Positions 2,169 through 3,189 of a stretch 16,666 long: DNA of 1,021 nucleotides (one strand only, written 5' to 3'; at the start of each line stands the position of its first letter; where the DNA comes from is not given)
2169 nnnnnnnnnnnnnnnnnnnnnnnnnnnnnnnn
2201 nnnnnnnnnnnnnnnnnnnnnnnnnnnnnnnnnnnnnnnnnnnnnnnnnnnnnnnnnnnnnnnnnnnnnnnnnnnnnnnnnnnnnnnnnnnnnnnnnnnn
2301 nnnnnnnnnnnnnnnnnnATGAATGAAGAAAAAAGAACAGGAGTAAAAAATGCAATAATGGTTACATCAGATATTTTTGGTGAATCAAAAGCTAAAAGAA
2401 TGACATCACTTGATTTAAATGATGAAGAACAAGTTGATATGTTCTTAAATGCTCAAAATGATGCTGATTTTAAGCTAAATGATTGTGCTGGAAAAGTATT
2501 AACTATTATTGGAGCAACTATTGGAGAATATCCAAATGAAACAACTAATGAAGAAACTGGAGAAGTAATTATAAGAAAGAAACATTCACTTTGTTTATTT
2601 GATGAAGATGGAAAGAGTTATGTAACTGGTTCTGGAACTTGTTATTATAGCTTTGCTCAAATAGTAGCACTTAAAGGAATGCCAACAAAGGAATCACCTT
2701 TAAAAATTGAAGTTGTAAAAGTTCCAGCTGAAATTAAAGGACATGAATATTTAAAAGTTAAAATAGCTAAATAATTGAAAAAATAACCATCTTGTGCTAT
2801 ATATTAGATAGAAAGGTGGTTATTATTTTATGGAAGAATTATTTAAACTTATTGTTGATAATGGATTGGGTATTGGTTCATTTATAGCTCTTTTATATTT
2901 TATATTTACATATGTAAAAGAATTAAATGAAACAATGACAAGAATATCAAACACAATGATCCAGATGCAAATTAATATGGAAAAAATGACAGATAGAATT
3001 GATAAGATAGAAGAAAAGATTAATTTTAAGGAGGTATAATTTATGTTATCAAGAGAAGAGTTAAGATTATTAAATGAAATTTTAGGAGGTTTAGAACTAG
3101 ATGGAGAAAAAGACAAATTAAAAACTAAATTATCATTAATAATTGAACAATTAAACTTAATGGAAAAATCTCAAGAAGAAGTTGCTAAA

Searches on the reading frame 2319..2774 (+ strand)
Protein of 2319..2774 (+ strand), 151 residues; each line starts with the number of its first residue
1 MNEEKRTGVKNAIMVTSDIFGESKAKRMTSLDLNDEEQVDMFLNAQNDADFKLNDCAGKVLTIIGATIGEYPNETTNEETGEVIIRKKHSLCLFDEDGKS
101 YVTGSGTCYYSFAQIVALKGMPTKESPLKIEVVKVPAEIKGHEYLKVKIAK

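Call 11: search_protein_families(library=phrogs, proteins=[window:2319-2774:+], max_evalue=0.01)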
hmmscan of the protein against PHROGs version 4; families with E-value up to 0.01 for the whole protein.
window:2319-2774:+ (151 aa): 1 family
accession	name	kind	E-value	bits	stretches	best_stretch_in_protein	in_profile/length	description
phrog_6243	-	DNA, RNA and nucleotide metabolism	6.6e-16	59.5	1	12-149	27-164/166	single strand DNA binding protein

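Call 12: search_protein_families(library=pfam, proteins=[window:2319-2774:+], max_evalue=0.01)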
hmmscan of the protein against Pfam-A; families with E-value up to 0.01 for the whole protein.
window:2319-2774:+ (151 aa): 1 family
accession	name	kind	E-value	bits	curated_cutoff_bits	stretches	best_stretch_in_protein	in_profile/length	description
PF17427.7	Phi29_Phage_SSB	-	2.7e-05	24.8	25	1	30-147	10-120/123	Phage Single-stranded DNA-binding protein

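Call 13: find_related_loci(query=window:2319-2774:+, collection=viral_contigs, flank=4000)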
Query window:2319-2774:+ (151 aa) in viral_contigs; peptide patterns used: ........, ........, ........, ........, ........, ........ (x = any residue, [..] = any of these).
10 stretches matched a pattern; 3 encode a relative of the query (tblastn E <= 1e-3); 3 distinct loci.
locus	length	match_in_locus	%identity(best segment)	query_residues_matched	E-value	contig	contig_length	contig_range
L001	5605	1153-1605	99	1-151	2e-101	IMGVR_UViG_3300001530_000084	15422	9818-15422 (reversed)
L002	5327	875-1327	99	1-151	7e-101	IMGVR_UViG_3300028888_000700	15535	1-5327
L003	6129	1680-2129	93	2-151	6e-94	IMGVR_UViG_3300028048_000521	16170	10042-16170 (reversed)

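Call 16: find_homologous_proteins(query=window:2319-2774:+, max_evalue=0.001)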
Query window:2319-2774:+ (151 aa): 235 proteins with E <= 0.001 among 243 candidates; the best 120 are listed.
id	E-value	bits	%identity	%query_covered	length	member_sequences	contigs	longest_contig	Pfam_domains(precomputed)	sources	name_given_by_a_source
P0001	3.6e-91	321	98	100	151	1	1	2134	-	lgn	-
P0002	3.3e-90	318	97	100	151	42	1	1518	-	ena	-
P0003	7.1e-84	297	91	99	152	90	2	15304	-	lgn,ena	-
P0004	1.4e-83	296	90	99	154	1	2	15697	-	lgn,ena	-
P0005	1.7e-83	296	89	99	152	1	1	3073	-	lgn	-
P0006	2.5e-83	295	89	99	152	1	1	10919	-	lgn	-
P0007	6.2e-83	294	90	99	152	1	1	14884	-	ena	-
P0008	6.6e-83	294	89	99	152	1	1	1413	-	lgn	-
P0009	1.3e-82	293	89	99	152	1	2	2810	-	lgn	-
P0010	1.9e-82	293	87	99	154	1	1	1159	-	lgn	-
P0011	2.3e-82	292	88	99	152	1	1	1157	-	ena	-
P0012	2.7e-82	292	84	100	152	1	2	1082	-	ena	-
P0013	3.4e-82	292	89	99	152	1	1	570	-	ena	-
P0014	9.5e-82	290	89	99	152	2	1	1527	-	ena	-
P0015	9.8e-82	290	87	99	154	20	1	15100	-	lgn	-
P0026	1.4e-80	287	84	98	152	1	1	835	PF17427.8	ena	-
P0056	1.3e-77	277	81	99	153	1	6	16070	-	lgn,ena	-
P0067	1.1e-76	274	80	99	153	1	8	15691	-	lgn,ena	-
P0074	6.8e-76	271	78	99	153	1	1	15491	-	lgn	-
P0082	2.0e-74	267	79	99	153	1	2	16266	-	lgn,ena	-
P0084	6.1e-73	262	77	99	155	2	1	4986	-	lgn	-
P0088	1.9e-70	254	74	99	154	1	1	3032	-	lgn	-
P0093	1.8e-68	247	72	99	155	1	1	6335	-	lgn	-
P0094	5.8e-68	246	73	100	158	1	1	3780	-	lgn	-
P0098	5.5e-64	233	69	99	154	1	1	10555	-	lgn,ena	-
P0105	4.4e-63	230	68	99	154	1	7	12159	-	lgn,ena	-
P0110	2.1e-62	228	66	99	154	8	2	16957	-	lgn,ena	-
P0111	2.7e-62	227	68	99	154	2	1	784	PF17427.8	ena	-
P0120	4.9e-59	217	64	99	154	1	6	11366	-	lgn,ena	-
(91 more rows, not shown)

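Call 18: find_related_loci(query=A2, collection=viral_contigs, flank=3000)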
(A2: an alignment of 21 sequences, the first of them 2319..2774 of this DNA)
Query A2 (151 aa) in viral_contigs; peptide patterns used: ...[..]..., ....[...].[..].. (x = any residue, [..] = any of these).
62 stretches matched a pattern; 9 encode a relative of the query (tblastn E <= 1e-3); 9 distinct loci.
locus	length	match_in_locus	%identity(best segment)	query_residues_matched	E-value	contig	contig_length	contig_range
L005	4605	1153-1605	99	1-151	4e-101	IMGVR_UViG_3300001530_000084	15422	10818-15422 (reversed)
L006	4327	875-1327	99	1-151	2e-100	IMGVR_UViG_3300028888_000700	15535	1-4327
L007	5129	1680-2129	93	2-151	2e-93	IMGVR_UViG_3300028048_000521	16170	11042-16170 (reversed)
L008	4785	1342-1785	84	4-151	7e-89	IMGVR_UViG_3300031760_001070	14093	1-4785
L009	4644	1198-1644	82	3-151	2e-85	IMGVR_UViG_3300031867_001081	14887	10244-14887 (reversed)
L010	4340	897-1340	74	2-147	9e-75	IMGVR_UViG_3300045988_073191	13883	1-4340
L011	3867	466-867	57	17-148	9e-48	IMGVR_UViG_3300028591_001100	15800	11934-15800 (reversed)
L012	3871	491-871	54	22-148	1e-43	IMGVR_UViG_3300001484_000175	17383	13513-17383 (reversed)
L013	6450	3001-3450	42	2-151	3e-35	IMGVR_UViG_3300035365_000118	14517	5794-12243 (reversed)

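Call 21: find_related_loci(query=A2, collection=metagenome_contigs, flank=3000)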
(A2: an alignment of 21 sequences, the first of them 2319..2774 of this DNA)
Query A2 (151 aa) in metagenome_contigs; peptide patterns used: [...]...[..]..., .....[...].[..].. (x = any residue, [..] = any of these).
110 stretches matched a pattern; 13 encode a relative of the query (tblastn E <= 1e-3); 13 distinct loci.
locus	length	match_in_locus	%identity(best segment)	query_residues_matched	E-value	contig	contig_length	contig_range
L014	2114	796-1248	99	1-151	1e-105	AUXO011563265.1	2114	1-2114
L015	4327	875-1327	99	1-151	2e-100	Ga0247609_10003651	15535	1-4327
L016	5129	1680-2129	93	2-151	2e-93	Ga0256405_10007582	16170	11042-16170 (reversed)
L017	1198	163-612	86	2-151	2e-96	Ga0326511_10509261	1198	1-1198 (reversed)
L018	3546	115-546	89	8-151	1e-89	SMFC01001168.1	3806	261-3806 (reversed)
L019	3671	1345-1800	86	1-151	1e-89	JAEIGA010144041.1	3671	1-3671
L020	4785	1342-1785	84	4-151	7e-89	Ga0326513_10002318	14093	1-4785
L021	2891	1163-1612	82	2-151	3e-87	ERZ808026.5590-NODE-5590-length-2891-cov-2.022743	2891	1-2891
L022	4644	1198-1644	82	3-151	2e-85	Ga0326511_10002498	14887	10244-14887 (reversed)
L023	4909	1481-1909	84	9-151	8e-84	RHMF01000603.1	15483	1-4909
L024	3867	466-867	57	17-148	1e-47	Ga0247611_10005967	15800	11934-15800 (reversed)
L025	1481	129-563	52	10-151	3e-47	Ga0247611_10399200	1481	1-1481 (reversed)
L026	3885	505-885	54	22-148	1e-43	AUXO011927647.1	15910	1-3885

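Call 22: find_encoding_contigs(protein=P0110, flank=3000, max_places=4)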
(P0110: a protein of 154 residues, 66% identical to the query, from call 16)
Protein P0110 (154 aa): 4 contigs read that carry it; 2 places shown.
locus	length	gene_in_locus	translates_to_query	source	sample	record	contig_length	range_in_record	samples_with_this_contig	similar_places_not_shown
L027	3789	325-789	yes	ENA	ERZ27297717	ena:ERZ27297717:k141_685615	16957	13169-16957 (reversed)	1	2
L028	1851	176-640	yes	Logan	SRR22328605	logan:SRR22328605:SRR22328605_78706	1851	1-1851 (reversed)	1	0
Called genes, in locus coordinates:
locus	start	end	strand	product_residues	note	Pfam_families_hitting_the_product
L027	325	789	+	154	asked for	-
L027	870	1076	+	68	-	-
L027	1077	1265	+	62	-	-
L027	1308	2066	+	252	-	PF05257:CHAP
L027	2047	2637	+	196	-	PF01551:Peptidase_M23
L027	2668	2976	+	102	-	-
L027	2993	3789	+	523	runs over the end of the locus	PF25622:Phi29_MCP, PF02368:Big_2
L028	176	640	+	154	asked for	-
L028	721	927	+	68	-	-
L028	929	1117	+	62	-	-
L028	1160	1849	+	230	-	?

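Call 23: find_encoding_contigs(protein=P0120, flank=3000, max_places=4)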
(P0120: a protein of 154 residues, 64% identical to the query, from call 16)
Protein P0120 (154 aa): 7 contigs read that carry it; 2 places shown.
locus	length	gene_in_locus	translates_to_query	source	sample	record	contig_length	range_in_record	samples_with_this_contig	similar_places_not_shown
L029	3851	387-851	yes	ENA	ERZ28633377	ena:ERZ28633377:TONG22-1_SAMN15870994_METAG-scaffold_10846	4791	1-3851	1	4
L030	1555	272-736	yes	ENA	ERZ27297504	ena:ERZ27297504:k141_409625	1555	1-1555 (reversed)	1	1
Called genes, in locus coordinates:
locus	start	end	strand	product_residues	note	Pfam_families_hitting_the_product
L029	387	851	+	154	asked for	-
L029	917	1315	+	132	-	PF05105:Phage_holin_4_1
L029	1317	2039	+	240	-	PF01551:Peptidase_M23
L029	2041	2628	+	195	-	PF01551:Peptidase_M23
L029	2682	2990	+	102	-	-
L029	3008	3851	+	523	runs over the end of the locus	PF25622:Phi29_MCP, PF02368:Big_2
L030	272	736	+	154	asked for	-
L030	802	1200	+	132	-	PF05105:Phage_holin_4_1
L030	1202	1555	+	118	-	?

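Call 24: find_encoding_contigs(protein=P0098, flank=3000, max_places=4)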
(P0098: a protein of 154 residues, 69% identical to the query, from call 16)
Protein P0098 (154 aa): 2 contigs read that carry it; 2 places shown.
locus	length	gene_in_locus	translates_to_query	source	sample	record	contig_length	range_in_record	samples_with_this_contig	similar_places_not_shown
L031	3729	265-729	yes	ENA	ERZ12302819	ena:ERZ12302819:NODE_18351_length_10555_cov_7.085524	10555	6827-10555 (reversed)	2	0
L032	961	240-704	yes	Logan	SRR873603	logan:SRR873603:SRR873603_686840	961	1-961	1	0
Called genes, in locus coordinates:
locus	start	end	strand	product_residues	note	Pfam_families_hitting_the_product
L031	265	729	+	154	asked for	-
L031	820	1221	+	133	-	PF05105:Phage_holin_4_1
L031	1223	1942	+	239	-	PF01551:Peptidase_M23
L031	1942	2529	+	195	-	PF01551:Peptidase_M23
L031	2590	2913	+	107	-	-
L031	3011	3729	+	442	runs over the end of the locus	PF25622:Phi29_MCP, PF02368:Big_2 (weak)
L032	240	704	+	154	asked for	-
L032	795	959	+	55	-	?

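Call 25: find_encoding_contigs(protein=P0082, flank=3000, max_places=4)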
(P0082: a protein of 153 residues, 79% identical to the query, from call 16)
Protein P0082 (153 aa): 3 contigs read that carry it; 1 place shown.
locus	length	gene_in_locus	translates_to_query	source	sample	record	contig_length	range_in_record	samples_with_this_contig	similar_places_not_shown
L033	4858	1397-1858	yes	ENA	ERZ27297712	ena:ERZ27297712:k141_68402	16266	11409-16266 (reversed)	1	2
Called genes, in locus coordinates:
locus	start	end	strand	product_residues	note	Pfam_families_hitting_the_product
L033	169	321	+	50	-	-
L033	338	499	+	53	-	-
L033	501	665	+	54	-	-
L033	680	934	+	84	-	-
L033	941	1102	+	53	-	-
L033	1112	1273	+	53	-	-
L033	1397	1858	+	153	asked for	-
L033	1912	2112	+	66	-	-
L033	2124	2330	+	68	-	-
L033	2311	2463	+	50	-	-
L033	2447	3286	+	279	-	-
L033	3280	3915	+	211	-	-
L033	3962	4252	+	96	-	-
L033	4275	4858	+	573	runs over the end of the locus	PF25622:Phi29_MCP, PF02368:Big_2 (faint)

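Call 31: find_encoding_contigs(protein=P0093, flank=2500, max_places=3)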
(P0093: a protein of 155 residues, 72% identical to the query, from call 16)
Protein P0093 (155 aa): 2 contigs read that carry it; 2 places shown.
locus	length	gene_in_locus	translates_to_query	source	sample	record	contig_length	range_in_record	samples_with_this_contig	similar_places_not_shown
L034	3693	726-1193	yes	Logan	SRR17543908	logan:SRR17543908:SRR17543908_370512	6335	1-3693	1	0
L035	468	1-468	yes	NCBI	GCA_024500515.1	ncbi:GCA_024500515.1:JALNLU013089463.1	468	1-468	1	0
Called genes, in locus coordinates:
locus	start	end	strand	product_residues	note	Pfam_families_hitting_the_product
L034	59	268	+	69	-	-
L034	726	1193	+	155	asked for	-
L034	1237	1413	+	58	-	-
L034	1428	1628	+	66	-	-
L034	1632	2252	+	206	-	PF08291:Peptidase_M15_3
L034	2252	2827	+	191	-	PF01551:Peptidase_M23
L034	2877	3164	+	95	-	-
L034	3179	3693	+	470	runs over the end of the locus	PF25622:Phi29_MCP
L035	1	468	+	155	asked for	?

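Call 32: find_encoding_contigs(protein=P0094, flank=2500, max_places=3)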
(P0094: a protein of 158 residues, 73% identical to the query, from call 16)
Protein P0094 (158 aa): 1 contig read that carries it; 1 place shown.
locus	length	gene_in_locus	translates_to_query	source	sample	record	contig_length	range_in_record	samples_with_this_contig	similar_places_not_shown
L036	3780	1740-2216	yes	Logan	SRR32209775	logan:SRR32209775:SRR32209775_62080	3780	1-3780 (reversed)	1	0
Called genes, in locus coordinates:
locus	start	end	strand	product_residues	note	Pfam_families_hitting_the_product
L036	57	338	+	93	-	-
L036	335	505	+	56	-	-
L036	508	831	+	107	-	-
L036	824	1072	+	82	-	PF13560:HTH_31, PF12844:HTH_19, PF01381:HTH_3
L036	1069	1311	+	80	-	-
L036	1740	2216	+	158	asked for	-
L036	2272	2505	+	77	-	-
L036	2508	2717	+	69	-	-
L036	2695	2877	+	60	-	-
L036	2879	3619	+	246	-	-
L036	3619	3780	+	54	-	?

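Call 33: find_encoding_contigs(protein=P0088, flank=2500, max_places=3)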
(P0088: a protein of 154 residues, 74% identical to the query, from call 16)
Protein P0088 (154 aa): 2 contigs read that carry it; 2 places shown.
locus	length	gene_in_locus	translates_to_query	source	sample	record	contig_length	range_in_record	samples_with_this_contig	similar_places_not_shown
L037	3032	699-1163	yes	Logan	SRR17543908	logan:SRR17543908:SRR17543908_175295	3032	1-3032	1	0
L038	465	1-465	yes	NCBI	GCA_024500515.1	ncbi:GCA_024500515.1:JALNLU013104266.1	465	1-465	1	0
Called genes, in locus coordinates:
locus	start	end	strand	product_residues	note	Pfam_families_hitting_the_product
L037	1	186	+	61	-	?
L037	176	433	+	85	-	-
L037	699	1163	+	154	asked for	-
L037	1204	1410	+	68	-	-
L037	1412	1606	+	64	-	-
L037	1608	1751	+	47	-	-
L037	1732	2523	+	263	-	PF05257:CHAP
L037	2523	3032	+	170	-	?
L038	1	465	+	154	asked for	?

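Call 34: find_encoding_contigs(protein=P0074, flank=2500, max_places=3)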
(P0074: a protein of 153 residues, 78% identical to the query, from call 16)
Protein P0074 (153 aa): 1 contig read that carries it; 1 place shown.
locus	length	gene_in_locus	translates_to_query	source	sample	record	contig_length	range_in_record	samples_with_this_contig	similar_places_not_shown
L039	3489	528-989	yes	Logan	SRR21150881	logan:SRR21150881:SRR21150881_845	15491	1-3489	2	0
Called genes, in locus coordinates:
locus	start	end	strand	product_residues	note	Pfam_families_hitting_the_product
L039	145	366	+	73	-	-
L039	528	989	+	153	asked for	-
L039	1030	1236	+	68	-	-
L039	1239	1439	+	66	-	-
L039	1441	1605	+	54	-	-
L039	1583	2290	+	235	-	PF01551:Peptidase_M23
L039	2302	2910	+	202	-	-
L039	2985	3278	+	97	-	-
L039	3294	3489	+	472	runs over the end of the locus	PF25622:Phi29_MCP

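Call 35: find_encoding_contigs(protein=P0056, flank=2500, max_places=6)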
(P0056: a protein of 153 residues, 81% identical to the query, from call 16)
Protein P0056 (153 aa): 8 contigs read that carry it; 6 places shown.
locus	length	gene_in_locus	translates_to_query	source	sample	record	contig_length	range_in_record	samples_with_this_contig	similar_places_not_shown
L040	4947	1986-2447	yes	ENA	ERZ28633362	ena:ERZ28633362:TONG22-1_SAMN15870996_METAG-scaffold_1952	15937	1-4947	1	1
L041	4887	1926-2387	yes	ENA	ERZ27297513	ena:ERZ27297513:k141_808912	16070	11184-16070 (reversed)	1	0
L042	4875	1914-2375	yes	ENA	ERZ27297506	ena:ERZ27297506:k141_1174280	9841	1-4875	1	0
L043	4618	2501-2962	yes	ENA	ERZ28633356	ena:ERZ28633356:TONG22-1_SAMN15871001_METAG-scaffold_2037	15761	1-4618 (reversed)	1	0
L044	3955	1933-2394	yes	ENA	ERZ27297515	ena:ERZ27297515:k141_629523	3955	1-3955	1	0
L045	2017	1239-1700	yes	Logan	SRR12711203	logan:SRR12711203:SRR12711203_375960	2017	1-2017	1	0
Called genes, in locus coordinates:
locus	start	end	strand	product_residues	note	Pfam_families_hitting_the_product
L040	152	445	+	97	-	-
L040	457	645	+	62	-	-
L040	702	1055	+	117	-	PF12844:HTH_19 (weak), PF13560:HTH_31 (faint), PF01381:HTH_3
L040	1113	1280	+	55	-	-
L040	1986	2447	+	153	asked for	-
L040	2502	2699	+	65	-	-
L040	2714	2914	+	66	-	-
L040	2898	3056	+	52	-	-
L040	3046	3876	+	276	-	-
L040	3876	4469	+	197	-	-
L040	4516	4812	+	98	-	-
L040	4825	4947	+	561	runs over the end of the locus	PF25622:Phi29_MCP, PF02368:Big_2 (weak)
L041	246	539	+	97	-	-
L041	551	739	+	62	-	-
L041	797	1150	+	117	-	PF12844:HTH_19 (weak), PF13560:HTH_31 (faint), PF01381:HTH_3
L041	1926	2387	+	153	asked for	-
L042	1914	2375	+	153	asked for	-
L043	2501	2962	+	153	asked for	-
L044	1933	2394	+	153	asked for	-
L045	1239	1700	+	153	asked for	-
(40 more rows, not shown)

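Call 36: find_encoding_contigs(protein=P0084, flank=2500, max_places=3)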
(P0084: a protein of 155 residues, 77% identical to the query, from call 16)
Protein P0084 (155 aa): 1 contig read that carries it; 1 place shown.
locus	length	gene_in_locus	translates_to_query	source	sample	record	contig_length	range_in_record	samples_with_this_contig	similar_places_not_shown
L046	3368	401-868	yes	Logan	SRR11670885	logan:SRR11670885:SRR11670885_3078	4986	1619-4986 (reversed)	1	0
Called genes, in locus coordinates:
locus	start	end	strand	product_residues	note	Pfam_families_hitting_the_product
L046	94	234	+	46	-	-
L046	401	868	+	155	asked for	-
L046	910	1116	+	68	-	-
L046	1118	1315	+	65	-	-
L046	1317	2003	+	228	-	-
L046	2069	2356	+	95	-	-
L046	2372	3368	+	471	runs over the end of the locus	PF25622:Phi29_MCP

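Call 44: find_encoding_contigs(protein=P0105, flank=1500, max_places=10)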
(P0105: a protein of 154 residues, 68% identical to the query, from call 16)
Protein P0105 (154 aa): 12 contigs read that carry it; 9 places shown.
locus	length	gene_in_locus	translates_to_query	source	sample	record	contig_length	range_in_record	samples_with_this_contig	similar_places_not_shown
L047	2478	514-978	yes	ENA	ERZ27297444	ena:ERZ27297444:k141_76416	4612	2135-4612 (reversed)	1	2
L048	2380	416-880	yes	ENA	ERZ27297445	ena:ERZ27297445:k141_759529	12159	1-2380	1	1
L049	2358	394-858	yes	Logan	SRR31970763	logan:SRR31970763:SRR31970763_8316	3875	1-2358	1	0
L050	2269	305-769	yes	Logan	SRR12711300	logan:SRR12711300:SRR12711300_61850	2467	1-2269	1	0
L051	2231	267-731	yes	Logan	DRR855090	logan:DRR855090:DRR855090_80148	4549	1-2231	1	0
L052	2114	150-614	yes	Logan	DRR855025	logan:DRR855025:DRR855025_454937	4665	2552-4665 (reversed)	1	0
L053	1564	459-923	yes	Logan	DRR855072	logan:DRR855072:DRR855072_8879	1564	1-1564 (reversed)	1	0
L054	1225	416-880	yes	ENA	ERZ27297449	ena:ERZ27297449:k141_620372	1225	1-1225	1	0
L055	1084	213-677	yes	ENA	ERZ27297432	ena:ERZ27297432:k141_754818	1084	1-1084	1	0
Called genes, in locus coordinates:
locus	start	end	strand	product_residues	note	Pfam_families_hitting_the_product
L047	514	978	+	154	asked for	-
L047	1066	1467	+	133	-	PF05105:Phage_holin_4_1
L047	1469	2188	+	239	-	PF01551:Peptidase_M23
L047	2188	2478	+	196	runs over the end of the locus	PF01551:Peptidase_M23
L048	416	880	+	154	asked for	-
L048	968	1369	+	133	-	PF05105:Phage_holin_4_1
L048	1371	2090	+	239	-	PF01551:Peptidase_M23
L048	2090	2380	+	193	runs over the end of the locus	PF01551:Peptidase_M23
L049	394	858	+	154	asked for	-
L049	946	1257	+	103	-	-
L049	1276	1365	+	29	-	-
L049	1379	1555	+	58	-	-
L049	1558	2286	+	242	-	PF01551:Peptidase_M23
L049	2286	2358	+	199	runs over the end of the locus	PF01551:Peptidase_M23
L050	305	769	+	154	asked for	-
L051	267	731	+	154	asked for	-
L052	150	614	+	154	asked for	-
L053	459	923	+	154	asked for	-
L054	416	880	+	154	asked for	-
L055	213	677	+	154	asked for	-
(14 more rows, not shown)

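Call 45: find_encoding_contigs(protein=P0067, flank=1500, max_places=10)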
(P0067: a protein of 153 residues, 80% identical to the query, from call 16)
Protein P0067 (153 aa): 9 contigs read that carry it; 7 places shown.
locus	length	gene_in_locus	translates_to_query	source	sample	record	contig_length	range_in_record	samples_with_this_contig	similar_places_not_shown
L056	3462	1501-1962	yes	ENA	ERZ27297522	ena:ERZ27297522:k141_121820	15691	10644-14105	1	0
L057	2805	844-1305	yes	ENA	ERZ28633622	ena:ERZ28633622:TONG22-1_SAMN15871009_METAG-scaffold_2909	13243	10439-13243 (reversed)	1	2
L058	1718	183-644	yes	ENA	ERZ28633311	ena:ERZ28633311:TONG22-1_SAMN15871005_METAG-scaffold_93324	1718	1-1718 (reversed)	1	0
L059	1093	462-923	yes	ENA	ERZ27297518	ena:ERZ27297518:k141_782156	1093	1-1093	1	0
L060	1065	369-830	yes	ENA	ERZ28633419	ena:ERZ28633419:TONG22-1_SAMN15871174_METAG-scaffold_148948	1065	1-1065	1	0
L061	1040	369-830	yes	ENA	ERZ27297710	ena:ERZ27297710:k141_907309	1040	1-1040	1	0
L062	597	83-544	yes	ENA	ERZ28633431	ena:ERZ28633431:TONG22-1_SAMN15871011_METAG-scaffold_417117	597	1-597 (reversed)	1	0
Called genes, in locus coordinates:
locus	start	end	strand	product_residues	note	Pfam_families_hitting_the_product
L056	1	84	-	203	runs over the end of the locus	-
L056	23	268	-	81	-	-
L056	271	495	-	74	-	-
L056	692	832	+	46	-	-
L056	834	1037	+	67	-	-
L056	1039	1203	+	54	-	-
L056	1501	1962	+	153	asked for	-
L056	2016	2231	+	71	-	-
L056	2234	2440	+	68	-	-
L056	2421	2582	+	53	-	-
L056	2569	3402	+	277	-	-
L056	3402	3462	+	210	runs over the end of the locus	-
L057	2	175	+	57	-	?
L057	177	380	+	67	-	-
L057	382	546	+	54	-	-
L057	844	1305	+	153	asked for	-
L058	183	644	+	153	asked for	-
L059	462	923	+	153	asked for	-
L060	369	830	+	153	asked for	-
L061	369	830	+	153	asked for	-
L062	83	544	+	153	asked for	-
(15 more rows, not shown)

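Call 58: search_dna_similar(query=window:2319-2774:+, collection=phages, mode=protein, max_rows=30, max_evalue=0.001)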
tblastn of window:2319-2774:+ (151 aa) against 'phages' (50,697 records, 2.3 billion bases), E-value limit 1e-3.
No match.

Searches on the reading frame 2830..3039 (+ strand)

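Call 11: search_protein_families(library=phrogs, proteins=[window:2830-3039:+], max_evalue=0.01)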
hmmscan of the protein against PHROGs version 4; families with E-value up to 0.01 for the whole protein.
window:2830-3039:+ (69 aa): 9 families
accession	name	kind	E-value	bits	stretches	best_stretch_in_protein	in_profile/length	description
phrog_1009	-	unknown function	8.1e-05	23.6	1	15-64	18-78/103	-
phrog_2990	-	unknown function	0.00032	21.9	1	25-65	52-92/133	-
phrog_4898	-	lysis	0.00054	21.2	1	1-57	1-58/62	holin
phrog_35191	-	unknown function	0.00055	21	1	5-42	3-40/74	-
phrog_1625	-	moron, auxiliary metabolic gene and host takeover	0.0035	18.4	1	28-65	71-108/110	involved in bacteriocin production or immunity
phrog_3999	-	unknown function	0.0045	18.1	1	9-64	4-61/107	-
phrog_2429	-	moron, auxiliary metabolic gene and host takeover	0.0057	17.9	1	3-63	4-67/82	involved in bacteriocin production or immunity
phrog_11859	-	unknown function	0.0059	18.2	1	8-69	8-69/70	-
phrog_18771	-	unknown function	0.0092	16.8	0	2-65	2-69/93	-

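Call 12: search_protein_families(library=pfam, proteins=[window:2830-3039:+], max_evalue=0.01)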
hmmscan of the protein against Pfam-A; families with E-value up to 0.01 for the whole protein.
window:2830-3039:+ (69 aa): 3 families
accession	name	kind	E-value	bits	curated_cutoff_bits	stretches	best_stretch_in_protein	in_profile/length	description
PF06103.16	DUF948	-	0.00018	22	37.2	1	16-65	8-57/89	Bacterial protein of unknown function (DUF948)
PF04102.17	SlyX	-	0.0089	17.1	30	0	28-63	18-53/67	SlyX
PF00261.25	Tropomyosin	-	0.01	15.8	38.6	0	29-65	148-184/242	Tropomyosin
